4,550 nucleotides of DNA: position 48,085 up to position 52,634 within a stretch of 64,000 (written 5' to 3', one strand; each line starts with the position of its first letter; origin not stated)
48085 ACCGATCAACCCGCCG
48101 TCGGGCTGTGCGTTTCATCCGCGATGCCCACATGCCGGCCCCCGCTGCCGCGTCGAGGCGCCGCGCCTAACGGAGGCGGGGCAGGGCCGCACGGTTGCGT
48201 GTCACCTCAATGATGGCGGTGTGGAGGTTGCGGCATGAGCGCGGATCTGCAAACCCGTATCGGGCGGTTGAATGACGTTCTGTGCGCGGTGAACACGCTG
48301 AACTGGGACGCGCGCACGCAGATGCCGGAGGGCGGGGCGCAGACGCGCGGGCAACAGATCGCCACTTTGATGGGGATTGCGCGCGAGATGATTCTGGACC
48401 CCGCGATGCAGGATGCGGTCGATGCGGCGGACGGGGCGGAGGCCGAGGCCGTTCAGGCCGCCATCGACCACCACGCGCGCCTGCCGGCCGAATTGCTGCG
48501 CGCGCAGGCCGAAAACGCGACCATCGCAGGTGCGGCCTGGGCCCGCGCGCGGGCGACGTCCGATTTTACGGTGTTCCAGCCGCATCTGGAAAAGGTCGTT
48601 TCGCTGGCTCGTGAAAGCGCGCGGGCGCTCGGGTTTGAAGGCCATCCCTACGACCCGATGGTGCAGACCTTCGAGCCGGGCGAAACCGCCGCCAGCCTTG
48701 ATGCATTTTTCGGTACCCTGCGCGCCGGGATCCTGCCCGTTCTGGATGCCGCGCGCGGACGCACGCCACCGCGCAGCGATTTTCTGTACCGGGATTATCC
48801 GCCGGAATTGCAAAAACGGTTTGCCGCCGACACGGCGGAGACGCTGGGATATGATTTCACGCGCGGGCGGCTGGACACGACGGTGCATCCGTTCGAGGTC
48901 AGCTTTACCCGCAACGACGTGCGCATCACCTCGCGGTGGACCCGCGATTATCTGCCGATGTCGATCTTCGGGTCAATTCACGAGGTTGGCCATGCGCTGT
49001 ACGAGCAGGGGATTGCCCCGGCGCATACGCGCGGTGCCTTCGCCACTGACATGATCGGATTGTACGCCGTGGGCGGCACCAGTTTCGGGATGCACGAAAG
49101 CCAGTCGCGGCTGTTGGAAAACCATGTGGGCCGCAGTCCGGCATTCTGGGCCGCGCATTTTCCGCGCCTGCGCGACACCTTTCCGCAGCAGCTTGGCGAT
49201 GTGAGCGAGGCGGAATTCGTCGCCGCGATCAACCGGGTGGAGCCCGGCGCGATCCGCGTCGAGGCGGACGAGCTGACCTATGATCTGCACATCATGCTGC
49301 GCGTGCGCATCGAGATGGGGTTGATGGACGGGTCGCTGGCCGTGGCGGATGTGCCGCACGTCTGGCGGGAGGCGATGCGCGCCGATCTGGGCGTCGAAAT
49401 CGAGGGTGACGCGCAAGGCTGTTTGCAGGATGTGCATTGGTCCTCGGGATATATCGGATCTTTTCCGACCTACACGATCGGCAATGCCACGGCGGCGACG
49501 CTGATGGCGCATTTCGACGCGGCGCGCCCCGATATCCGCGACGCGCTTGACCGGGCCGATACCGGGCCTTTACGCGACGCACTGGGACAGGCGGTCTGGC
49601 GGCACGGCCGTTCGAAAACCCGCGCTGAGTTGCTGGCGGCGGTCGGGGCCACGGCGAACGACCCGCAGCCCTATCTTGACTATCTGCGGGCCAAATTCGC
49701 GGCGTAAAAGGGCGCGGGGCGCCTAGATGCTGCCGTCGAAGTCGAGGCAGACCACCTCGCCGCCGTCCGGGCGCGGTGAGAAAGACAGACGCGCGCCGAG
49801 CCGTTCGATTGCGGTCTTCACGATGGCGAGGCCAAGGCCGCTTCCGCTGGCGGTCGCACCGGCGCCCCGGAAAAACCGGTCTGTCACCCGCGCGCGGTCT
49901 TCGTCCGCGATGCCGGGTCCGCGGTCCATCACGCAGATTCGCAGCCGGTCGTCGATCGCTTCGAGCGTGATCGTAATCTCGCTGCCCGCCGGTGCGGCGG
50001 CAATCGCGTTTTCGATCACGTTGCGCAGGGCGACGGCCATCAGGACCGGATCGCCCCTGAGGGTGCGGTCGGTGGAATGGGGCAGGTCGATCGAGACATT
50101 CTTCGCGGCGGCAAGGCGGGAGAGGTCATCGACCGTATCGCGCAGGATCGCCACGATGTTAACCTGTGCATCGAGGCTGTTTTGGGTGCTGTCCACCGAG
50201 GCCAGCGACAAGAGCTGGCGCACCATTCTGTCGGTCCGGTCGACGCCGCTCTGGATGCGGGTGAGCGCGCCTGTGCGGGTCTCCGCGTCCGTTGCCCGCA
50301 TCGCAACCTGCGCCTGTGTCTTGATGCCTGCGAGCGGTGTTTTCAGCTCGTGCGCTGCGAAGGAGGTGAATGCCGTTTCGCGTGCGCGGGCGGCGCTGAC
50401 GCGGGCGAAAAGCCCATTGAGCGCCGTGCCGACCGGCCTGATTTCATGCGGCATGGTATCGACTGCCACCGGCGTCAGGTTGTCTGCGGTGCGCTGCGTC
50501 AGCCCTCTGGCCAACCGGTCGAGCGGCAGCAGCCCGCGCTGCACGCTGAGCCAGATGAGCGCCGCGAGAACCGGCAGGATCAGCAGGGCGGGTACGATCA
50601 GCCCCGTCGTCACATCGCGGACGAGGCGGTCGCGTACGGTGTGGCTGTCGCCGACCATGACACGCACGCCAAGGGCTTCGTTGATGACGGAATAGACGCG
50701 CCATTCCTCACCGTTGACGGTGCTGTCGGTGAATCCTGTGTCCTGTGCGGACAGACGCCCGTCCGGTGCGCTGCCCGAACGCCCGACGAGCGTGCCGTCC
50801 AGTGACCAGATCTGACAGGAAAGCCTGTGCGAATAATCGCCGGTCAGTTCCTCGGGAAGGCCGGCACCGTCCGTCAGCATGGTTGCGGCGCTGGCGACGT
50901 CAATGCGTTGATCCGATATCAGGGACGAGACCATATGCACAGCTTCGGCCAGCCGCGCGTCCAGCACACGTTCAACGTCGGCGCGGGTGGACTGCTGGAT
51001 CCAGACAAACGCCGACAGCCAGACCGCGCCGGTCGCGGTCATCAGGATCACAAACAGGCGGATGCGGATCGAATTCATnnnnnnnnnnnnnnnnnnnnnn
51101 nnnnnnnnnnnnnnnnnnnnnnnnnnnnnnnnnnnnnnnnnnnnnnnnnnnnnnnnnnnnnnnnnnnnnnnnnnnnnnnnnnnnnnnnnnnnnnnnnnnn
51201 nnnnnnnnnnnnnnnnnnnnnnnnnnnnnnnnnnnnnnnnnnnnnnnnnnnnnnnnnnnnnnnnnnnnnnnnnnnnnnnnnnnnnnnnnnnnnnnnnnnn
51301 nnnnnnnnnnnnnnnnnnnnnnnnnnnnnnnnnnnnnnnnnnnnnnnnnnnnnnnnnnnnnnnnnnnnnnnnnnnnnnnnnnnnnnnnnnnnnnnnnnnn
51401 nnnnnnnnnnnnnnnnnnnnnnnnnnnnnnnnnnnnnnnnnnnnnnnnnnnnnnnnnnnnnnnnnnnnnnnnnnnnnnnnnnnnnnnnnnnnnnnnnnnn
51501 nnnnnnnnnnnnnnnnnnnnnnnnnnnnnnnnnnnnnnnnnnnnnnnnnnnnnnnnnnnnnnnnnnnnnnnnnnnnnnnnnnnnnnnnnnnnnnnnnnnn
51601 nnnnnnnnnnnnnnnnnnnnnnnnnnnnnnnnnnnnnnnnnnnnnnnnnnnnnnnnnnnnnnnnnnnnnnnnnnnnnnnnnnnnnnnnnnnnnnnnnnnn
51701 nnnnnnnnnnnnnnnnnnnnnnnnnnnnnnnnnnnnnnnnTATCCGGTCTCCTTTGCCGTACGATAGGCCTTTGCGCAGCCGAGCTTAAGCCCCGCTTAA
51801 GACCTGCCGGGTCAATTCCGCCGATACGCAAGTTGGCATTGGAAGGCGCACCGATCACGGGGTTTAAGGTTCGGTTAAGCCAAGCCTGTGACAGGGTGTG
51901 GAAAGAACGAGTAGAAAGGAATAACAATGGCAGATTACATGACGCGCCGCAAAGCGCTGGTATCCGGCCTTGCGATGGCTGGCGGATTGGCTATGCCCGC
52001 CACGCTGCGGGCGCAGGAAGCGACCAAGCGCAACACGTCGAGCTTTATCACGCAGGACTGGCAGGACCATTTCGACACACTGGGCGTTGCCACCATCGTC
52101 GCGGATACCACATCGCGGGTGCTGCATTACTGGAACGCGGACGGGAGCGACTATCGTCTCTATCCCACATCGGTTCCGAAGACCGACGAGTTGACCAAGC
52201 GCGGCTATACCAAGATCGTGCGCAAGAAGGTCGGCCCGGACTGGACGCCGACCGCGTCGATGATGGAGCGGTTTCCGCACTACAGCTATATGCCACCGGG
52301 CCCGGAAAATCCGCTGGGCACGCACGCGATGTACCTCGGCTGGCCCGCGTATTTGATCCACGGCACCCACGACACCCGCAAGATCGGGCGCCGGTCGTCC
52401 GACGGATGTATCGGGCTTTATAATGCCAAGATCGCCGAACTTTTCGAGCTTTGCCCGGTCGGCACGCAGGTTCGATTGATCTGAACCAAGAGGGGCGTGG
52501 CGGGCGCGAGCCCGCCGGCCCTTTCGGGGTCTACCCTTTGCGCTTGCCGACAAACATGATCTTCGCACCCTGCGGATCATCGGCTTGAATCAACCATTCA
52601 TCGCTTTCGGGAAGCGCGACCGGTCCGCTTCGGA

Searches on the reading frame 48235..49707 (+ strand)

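Call 37: search_protein_families(library=pfam, max_evalue=0.01, proteins=[window:48235-49707:+])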
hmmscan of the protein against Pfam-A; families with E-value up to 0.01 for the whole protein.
window:48235-49707:+ (490 aa): 1 family
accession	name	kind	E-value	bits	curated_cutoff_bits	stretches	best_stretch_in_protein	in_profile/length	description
PF02074.21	Peptidase_M32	-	5.2e-163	543.6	25.1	1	5-488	2-489/489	Carboxypeptidase Taq (M32) metallopeptidase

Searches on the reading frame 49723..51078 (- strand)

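Call 37: search_protein_families(library=pfam, max_evalue=0.01, proteins=[window:49723-51078:-])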
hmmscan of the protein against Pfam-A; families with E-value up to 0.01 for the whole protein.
window:49723-51078:- (451 aa): 4 families
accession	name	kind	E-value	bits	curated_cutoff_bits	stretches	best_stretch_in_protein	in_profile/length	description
PF02518.31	HATPase_c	-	2.3e-21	76.8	26.4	1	342-447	1-107/111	Histidine kinase-, DNA gyrase B-, and HSP90-like ATPase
PF00512.31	HisKA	-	1.2e-11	44.9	26.9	1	235-297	3-65/66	His Kinase A (phospho-acceptor) domain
PF08521.16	2CSK_N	-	2e-11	44.5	23.2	1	18-155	3-139/140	Two-component sensor kinase N-terminal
PF13581.12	HATPase_c_2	-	5.4e-06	26.9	27.4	1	350-437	39-118/127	Histidine kinase-like ATPase domain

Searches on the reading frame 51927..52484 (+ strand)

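Call 37: search_protein_families(library=pfam, max_evalue=0.01, proteins=[window:51927-52484:+])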
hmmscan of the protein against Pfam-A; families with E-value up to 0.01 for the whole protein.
window:51927-52484:+ (185 aa): 1 family
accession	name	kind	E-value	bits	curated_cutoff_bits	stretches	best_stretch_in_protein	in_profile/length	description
PF03734.19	YkuD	-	2.6e-20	73.9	23.4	1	56-183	3-145/146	L,D-transpeptidase catalytic domain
